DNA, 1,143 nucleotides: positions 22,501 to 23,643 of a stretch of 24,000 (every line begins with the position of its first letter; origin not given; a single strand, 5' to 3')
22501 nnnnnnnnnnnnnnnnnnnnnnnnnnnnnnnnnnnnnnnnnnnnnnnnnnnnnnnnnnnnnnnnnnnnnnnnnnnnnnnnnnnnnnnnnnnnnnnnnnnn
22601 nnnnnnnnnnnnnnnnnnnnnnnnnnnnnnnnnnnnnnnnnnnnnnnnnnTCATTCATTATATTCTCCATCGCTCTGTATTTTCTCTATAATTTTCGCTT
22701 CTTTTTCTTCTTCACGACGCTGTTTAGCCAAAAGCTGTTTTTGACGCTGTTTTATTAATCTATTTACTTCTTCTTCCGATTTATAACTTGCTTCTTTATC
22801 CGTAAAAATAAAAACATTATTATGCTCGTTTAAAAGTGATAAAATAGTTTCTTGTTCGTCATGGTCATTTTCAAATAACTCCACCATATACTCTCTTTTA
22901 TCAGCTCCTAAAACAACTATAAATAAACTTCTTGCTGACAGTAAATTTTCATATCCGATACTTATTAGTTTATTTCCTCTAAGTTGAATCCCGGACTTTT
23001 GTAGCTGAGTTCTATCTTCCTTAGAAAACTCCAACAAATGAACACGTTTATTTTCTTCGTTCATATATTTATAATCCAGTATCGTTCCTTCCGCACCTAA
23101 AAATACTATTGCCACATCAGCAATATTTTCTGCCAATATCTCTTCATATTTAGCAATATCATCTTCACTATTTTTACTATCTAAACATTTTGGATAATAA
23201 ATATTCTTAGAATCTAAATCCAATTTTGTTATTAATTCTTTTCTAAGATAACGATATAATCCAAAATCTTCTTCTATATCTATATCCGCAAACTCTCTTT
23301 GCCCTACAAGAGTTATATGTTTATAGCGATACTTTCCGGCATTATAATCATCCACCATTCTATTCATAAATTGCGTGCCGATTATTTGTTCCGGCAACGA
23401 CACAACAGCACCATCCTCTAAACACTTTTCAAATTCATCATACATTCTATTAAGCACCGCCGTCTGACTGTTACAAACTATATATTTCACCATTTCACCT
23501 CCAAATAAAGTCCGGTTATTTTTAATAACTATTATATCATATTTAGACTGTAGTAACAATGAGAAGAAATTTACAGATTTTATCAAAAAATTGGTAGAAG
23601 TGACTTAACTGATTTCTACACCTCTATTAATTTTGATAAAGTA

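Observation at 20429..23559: Orphan operon: two translationally coupled degenerate enzyme-fold proteins plus a DMT permease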

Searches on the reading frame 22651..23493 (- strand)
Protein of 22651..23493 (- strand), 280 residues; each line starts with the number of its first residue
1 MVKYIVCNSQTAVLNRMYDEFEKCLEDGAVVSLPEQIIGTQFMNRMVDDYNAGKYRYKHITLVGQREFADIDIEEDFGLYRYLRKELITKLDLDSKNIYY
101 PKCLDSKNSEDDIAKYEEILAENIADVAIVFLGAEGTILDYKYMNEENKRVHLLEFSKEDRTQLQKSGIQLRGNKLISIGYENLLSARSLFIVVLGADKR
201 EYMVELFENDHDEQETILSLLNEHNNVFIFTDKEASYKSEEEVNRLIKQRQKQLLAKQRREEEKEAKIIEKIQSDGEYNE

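Call 3: search_protein_families(library=pfam, proteins=[window:22651-23493:-], max_evalue=1)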
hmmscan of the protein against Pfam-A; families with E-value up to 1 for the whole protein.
window:22651-23493:- (280 aa): 4 families
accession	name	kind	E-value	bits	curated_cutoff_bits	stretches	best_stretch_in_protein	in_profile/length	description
PF01182.26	Glucosamine_iso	-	0.0002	21.7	27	1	175-214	171-210/225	Glucosamine-6-phosphate isomerases/6-phosphogluconolactonase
PF23832.1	DUF7202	-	0.08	13.7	27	1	98-156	3-63/70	Domain of unknown function (DUF7202)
PF00889.24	EF_TS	-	0.16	12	27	1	235-273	119-157/204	Elongation factor TS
PF14653.11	IGFL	-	0.2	12.2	25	1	5-35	3-33/83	Insulin growth factor-like family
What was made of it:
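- PF01182 is below its gathering score, 21.7 vs 27 (call 3).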

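Call 4: search_protein_families(library=ncbifam, proteins=[window:22651-23493:-], max_evalue=1)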
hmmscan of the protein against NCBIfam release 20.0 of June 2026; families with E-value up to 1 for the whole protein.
window:22651-23493:- (280 aa): 10 families
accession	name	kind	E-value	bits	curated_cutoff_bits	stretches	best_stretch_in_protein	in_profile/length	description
TIGR00502.1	nagB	equivalog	5.5e-14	52.1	236.9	1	14-240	20-248/259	glucosamine-6-phosphate deaminase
NF001682.0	PRK00443.1-1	equivalog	7.4e-12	45.2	528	1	56-242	53-237/262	glucosamine-6-phosphate deaminase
NF002557.0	PRK02122.1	subfamily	2.6e-10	39.1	384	1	30-238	63-274/653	glucosamine-6-phosphate deaminase-like protein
NF001684.0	PRK00443.1-4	subfamily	2.9e-09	36.8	326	1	45-238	46-240/260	glucosamine-6-phosphate deaminase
NF007291.0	PRK09762.1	equivalog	5.8e-08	32.6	271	1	42-231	46-233/236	galactosamine-6-phosphate isomerase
TIGR01198.1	pgl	equivalog_domain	8.6e-07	28.7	124.45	1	80-236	76-231/234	6-phosphogluconolactonase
NF001685.0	PRK00443.1-5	equivalog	6.9e-05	22.3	513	1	14-235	21-243/266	glucosamine-6-phosphate deaminase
NF009022.0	PRK12358.1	equivalog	0.00034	20.2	247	1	81-237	81-235/239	glucosamine-6-phosphate deaminase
NF052662.1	SprTrRegSpoVIF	equivalog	0.052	13.6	130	1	233-277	28-70/84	sporulation-specific transcription regulator SpoVIF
NF006381.0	PRK08622.1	equivalog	0.43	10.4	234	0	27-56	100-129/171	galactose-6-phosphate isomerase subunit LacB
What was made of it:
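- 22651..23493 (-): Gene A: 280-aa NagB-fold protein without the NagB catalytic residues, plus a 40-aa charged C-terminal helix (residues 240-279). TIGR00502 52.1 bits vs cut-off 236.9, and PF01182 21.7 vs 27 (calls 3, 4).
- On NagB, glucosamine-6-phosphate deaminase (TIGR00502, PF01182): PF01182 21.7 vs 27 (calls 3, 4).
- On 6-phosphogluconolactonase (TIGR01198), the name NCBI gives to A: 28.7 bits vs 124.45 (call 4).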

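Call 7: find_homologous_proteins(query=window:22651-23493:-)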
Query window:22651-23493:- (280 aa): 230 proteins with E <= 0.001 among 1054 candidates; the best 120 are listed.
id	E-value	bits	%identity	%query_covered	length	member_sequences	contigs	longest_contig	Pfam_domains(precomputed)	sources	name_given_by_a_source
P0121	1.3e-175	600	100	100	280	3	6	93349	-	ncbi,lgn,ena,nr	ncbi:6-phosphogluconolactonase [Gemella bergeri]|nr:glucosamine-6-phosphate isomerase [Gemella berge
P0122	1.9e-118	413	71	95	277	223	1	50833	-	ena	-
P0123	3.3e-118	412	70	96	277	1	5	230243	PF01182.27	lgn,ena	-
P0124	5.3e-118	411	71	95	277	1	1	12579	-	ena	-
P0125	6.8e-118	411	70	95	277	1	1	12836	-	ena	-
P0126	9.4e-118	410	70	95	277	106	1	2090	-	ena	-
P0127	9.8e-118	410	70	95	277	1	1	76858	-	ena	-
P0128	1.0e-117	410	71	95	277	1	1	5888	PF01182.27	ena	-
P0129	1.1e-117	410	71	95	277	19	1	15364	-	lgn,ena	-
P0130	1.5e-117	410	70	95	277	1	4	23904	PF01182.27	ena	-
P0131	1.9e-117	409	70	95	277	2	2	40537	-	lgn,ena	-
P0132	2.8e-117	409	70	95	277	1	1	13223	PF01182.27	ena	-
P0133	2.8e-117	409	70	95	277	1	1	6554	-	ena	-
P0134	3.0e-117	409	70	95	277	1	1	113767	PF01182.27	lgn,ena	-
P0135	3.2e-117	409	70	95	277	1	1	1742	-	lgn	-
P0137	4.6e-117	408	69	95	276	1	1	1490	PF01182.27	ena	-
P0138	4.8e-117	408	69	94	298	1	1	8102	PF01182.27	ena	-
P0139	6.6e-117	408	69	95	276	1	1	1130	PF01182.27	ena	-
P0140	8.1e-117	407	69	94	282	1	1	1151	PF01182.27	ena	-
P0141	9.9e-117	407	69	94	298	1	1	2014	PF01182.27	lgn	-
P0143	1.2e-116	407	69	94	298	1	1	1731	PF01182.27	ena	-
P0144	1.7e-116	406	68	94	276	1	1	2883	PF01182.27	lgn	-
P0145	2.0e-116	406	68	94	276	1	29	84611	PF01182.27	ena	-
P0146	2.1e-116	406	71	95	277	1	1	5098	PF01182.27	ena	-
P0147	2.4e-116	406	68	94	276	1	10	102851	PF01182.27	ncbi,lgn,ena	-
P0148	3.5e-116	405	68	94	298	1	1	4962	PF01182.27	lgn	-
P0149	3.6e-116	405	68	95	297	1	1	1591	PF01182.27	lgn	-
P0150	3.8e-116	405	68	94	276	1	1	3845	PF01182.27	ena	-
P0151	3.9e-116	405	68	94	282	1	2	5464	PF01182.27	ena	-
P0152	3.9e-116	405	68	94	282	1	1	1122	PF01182.27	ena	-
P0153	4.4e-116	405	68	94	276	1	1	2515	PF01182.27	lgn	-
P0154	4.7e-116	405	68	94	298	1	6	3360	PF01182.27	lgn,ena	-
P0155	5.7e-116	404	68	94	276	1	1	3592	PF01182.27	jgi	-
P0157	7.5e-116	404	68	94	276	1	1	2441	PF01182.27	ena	-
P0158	8.2e-116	404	68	94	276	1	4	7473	PF01182.27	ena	-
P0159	8.5e-116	404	68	94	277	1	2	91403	PF01182.27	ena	-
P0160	9.2e-116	404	68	94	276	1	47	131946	PF01182.27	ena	-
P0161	9.8e-116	404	68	94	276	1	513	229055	PF01182.27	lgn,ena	-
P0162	1.0e-115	404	68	94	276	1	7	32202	PF01182.27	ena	-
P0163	1.5e-115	403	68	94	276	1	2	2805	PF01182.27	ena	-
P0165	2.2e-115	402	68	94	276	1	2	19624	PF01182.27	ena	-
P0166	2.3e-115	402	67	94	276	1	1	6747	PF01182.27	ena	-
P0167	3.2e-115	402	67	94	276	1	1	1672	PF01182.27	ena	-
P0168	3.9e-115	402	67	94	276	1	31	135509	PF01182.27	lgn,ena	-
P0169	4.0e-115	402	67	94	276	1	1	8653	PF01182.27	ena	-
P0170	4.1e-115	402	67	94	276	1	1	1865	PF01182.27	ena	-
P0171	4.8e-115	401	67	94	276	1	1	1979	PF01182.27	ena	-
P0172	6.2e-115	401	67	94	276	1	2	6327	PF01182.27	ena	-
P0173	6.4e-115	401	67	94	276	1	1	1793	PF01182.27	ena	-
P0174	7.2e-115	401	67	94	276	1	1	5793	PF01182.27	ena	-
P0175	7.5e-115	401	68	94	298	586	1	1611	PF01182.27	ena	-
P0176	7.6e-115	401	67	94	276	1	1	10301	PF01182.27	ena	-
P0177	8.9e-115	401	70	93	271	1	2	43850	PF01182.27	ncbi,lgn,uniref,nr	ncbi:6-phosphogluconolactonase [Gemella cuniculi]|uniref:6-phosphogluconolactonase n=1 Tax=Gemella c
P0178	1.1e-114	400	69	93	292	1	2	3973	PF01182.27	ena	-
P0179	1.1e-114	400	67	94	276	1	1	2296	PF01182.27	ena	-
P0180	1.2e-114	400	68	93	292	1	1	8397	PF01182.27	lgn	-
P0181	1.6e-114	400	68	93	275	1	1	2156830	PF01182.27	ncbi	-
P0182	2.4e-114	399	67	94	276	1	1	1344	PF01182.27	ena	-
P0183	3.2e-114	399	68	93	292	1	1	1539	PF01182.27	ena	-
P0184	3.5e-114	399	68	93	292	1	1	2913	PF01182.27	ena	-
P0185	3.6e-114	399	67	94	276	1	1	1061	PF01182.27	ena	-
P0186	4.7e-114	398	69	93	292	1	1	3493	PF01182.27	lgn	-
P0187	5.4e-114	398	68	93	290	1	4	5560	PF01182.27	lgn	-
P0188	5.8e-114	398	68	93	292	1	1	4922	PF01182.27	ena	-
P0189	5.9e-114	398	69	93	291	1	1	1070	PF01182.27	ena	-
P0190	6.0e-114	398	68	93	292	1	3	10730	PF01182.27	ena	-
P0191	7.2e-114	398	68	93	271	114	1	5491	PF01182.27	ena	-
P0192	7.3e-114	398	68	93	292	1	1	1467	PF01182.27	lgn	-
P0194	7.8e-114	397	68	95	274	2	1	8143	PF01182.27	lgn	-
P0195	1.1e-113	397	67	94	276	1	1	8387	PF01182.27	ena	-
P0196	3.5e-113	395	68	93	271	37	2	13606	PF01182.27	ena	-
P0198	9.1e-113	394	67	93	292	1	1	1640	PF01182.27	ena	-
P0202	1.3e-112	393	67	93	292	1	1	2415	PF01182.27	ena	-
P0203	1.3e-112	393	67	93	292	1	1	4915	PF01182.27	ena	-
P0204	1.4e-112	393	67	93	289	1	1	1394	PF01182.27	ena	-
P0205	2.3e-112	393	67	93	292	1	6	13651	PF01182.27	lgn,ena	-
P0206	2.7e-112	392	67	93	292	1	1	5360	PF01182.27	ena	-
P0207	3.5e-112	392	67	93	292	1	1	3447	PF01182.27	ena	-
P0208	4.2e-112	392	67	93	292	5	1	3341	PF01182.27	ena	-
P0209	4.9e-112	392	67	93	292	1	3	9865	PF01182.27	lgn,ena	-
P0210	5.1e-112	391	67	93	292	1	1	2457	PF01182.27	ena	-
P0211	5.3e-112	391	67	93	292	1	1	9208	PF01182.27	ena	-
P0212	5.3e-112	391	67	93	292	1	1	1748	PF01182.27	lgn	-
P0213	5.4e-112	391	67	93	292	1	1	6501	PF01182.27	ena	-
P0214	5.5e-112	391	67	93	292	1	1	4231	PF01182.27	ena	-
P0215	6.0e-112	391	67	93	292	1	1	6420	PF01182.27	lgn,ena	-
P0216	6.0e-112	391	67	93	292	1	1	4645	PF01182.27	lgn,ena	-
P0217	7.1e-112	391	67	93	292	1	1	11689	PF01182.27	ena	-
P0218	7.5e-112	391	67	93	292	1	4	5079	PF01182.27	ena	-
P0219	7.8e-112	391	67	93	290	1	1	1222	PF01182.27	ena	-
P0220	7.8e-112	391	67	93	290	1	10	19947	PF01182.27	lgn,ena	-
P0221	8.1e-112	391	67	93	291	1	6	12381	PF01182.27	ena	-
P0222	8.1e-112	391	67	93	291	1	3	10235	PF01182.27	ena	-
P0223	8.5e-112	391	67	93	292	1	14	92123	PF01182.27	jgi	jgi:glucosamine-6-phosphate isomerase/6-phosphogluconolactonase family protein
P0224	8.5e-112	391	67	93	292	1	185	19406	PF01182.27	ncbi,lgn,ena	-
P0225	8.5e-112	391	67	93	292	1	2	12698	PF01182.27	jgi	-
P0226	8.5e-112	391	67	93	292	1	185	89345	PF01182.27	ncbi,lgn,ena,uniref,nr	ncbi:glucosamine-6-phosphate isomerase/6-phosphogluconolactonase [Gemella haemolysans]|uniref:Glucos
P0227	8.6e-112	391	67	93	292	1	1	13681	PF01182.27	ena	-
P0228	8.8e-112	391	67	93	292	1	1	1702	PF01182.27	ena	-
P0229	9.0e-112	391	67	93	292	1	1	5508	PF01182.27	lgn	-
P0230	9.0e-112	391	67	93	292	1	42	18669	PF01182.27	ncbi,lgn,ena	-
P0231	9.0e-112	391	67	93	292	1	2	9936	PF01182.27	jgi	-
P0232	9.0e-112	391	67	93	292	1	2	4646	PF01182.27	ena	-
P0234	9.2e-112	391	67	93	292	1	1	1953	PF01182.27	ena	-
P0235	9.5e-112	391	67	93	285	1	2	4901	PF01182.27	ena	-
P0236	9.6e-112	391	67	93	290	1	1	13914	PF01182.27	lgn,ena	-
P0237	9.7e-112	391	67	93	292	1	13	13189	PF01182.27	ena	-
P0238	9.7e-112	391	67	93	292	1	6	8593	PF01182.27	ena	-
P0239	9.8e-112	391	67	93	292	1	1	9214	PF01182.27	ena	-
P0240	1.0e-111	391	67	93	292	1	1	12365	PF01182.27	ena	-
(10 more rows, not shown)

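Call 10: search_solved_structures(query=window:22651-23493:-, max_evalue=1, show_alignments=2)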
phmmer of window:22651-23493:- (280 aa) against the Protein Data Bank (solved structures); distinct sequences matched with E-value up to 1: 12.
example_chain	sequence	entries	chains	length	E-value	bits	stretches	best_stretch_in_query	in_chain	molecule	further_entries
2bkv_A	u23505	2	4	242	8e-07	32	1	53-236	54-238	GLUCOSAMINE-6-PHOSPHATE DEAMINASE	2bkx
7lqm_A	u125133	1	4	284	4.8e-05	26.1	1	30-238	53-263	Glucosamine-6-phosphate deaminase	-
1jt9_A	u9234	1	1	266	0.0019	20.8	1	21-235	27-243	Glucosamine-6-Phosphate deaminase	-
1cd5_A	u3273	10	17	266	0.003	20.2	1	21-234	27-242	PROTEIN (GLUCOSAMINE 6-PHOSPHATE DEAMINASE) | GLUCOSAMINE 6-PHOSPHATE DEAMINASE | GLUCOSAMINE-6-PHOSPHATE DEAMINASE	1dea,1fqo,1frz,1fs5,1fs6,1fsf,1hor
7lqn_A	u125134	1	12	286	0.0036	20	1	5-235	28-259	Glucosamine-6-phosphate deaminase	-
5hj5_A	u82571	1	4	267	0.0047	19.6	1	16-235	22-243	Glucosamine-6-phosphate deaminase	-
4r7t_A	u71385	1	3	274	0.0047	19.6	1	16-236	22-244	Glucosamine-6-phosphate deaminase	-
2ri0_A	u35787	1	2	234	0.0072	19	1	76-235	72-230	Glucosamine-6-phosphate deaminase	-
2ri1_A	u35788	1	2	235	0.0073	19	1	76-235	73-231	Glucosamine-6-phosphate deaminase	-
3hn6_A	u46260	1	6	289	0.045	16.4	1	19-239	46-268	Glucosamine-6-phosphate deaminase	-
8up1_A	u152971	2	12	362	0.53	12.9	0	188-276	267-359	De Novo Protein sr322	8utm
6nbg_A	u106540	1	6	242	0.67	12.5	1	170-237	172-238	Glucosamine-6-phosphate deaminase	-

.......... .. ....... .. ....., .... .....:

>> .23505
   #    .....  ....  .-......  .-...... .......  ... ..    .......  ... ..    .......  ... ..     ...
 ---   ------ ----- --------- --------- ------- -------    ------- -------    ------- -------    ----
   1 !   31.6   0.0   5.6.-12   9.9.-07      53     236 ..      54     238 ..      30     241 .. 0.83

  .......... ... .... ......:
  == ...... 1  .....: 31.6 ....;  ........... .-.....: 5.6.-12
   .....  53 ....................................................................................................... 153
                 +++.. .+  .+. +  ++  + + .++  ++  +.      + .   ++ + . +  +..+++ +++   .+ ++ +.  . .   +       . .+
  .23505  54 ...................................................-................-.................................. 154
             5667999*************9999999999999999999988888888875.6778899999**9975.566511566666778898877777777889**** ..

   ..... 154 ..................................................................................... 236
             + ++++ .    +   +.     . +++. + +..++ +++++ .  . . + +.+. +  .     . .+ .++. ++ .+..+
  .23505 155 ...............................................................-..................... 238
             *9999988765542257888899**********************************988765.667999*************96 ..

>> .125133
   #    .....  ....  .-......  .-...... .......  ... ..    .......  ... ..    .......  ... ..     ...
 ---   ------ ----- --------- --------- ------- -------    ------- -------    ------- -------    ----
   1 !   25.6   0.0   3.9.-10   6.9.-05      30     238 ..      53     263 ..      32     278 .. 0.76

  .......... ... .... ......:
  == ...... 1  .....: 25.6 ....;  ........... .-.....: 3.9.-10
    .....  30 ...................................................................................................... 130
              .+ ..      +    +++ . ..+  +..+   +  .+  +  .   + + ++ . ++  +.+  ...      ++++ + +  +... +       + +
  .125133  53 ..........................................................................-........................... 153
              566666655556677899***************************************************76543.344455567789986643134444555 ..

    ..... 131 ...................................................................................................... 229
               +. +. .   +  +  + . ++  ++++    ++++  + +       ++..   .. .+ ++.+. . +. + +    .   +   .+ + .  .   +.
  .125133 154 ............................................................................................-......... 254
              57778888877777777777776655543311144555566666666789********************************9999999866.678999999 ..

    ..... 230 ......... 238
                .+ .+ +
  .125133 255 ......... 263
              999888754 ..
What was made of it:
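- On NagB, glucosamine-6-phosphate deaminase (TIGR00502, PF01182): Aligned to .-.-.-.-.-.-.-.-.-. (call 10).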

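Call 29: search_solved_structures(query=A3, max_evalue=0.01, show_alignments=3)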
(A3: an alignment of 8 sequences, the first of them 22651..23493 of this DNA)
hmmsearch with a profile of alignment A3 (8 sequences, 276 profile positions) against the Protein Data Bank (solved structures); distinct sequences matched with E-value up to 0.01: 12.
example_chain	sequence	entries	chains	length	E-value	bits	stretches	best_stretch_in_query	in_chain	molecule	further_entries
3hn6_A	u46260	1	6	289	2.5e-11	46.6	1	40-238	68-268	Glucosamine-6-phosphate deaminase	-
2bkv_A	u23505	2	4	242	2.6e-10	43.3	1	45-235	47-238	GLUCOSAMINE-6-PHOSPHATE DEAMINASE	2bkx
2ri0_A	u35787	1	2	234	6.2e-10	42.1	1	57-235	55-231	Glucosamine-6-phosphate deaminase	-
2ri1_A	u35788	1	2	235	6.3e-10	42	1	57-235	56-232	Glucosamine-6-phosphate deaminase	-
7lqm_A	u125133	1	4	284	8.5e-10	41.6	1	44-235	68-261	Glucosamine-6-phosphate deaminase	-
5hj5_A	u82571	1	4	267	5.7e-09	38.9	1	25-232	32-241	Glucosamine-6-phosphate deaminase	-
1jt9_A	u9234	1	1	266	5.9e-09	38.9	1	43-231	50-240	Glucosamine-6-Phosphate deaminase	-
4r7t_A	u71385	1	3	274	5.9e-09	38.8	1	25-232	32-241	Glucosamine-6-phosphate deaminase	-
7lqn_A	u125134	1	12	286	9.4e-09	38.2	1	4-234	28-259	Glucosamine-6-phosphate deaminase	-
1cd5_A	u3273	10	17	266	1.1e-08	38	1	43-231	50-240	PROTEIN (GLUCOSAMINE 6-PHOSPHATE DEAMINASE) | GLUCOSAMINE 6-PHOSPHATE DEAMINASE | GLUCOSAMINE-6-PHOSPHATE DEAMINASE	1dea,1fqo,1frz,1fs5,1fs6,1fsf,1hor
6nbg_A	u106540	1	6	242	0.00023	23.8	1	87-235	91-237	Glucosamine-6-phosphate deaminase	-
1ne7_A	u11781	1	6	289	0.00071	22.2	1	43-237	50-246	Glucosamine-6-phosphate isomerase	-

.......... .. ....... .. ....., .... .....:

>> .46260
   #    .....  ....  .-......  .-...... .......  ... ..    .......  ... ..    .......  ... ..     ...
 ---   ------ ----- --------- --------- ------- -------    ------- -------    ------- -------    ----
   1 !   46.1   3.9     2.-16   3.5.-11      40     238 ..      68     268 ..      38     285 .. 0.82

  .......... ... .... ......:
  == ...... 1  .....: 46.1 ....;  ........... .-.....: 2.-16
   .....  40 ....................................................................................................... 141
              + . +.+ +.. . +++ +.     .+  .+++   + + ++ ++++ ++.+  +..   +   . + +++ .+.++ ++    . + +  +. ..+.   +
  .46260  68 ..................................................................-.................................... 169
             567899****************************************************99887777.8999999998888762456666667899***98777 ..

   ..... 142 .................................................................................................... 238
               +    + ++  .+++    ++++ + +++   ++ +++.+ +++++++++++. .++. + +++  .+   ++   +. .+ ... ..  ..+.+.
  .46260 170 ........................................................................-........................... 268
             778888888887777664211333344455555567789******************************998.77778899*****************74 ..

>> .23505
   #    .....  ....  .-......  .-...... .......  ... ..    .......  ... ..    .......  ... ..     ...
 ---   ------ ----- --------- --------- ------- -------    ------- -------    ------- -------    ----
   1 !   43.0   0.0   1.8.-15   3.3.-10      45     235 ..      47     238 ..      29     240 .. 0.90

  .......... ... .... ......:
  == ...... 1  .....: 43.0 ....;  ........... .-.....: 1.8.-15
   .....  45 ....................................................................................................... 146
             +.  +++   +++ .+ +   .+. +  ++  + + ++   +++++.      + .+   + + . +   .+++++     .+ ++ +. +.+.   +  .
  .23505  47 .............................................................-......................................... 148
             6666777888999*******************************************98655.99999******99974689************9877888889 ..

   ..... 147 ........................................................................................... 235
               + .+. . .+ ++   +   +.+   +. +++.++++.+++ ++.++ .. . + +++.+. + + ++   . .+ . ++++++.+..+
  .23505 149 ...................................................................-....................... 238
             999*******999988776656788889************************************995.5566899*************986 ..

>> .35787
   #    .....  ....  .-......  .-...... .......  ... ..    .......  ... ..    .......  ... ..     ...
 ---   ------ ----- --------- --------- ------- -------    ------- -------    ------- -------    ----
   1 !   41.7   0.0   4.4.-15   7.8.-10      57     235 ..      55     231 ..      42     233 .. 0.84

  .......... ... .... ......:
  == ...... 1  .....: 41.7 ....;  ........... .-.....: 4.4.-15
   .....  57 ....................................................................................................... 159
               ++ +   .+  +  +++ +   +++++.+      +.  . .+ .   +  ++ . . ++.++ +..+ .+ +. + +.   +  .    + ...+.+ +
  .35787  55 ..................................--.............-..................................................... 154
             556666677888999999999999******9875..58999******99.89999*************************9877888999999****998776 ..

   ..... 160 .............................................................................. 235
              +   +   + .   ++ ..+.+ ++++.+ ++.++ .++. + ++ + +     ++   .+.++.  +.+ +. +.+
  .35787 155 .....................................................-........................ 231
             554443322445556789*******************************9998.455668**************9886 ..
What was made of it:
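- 22651..23493 (-): PDB profile hits are NagB only (call 29).
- Closest known: Glucosamine-6-phosphate deaminase NagB. Same: The profile hits in PDB are NagB only (call 29).
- Checked: A matches NagB: TIGR00502 E 5.5e-14 over residues 14-240 (call 4); family profile against PDB E 2.5e-11 (call 29).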

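Call 62: predict_structure(alignment_id=A7)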
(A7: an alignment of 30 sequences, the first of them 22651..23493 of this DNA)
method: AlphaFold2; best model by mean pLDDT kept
length: 280 residues; sequences in the alignment: 30
mean_pLDDT: 86.7   pTM: 0.81
mean pLDDT of the five models: 86.7, 85.6, 83.9, 82.8, 80.0
residues with pLDDT >= 90: 140; 70-90: 128; 50-70: 9; < 50: 3
segments of 3 or more residues with pLDDT < 50: none
pLDDT, mean of each block of 10 residues (from residue 1): 89 96 91 93 95 90 94 78 91 93 92 97 96 90 90 90 82 90 93 92 75 67 85 84 78 76 79 63
secondary structure, 60 per line:
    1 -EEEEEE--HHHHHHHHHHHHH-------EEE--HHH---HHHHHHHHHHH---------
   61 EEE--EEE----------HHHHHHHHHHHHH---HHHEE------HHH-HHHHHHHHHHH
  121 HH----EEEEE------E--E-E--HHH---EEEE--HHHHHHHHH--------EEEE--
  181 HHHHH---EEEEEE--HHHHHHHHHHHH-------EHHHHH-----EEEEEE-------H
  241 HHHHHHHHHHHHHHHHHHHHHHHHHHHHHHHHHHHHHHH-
elements in order: E2-7 H10-22 E30-32 H41-51 E61-63 E66-68 H79-91 H110-122 E127-131 E152-155 H158-166 E175-178 H181-185 E189-194 H197-208 H217-221 E227-232 H240-279
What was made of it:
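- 22651..23493 (-): AF2 pLDDT 86.7 (call 62).
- On NagB, glucosamine-6-phosphate deaminase (TIGR00502, PF01182): AF2 model pLDDT 86.7 (call 62).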
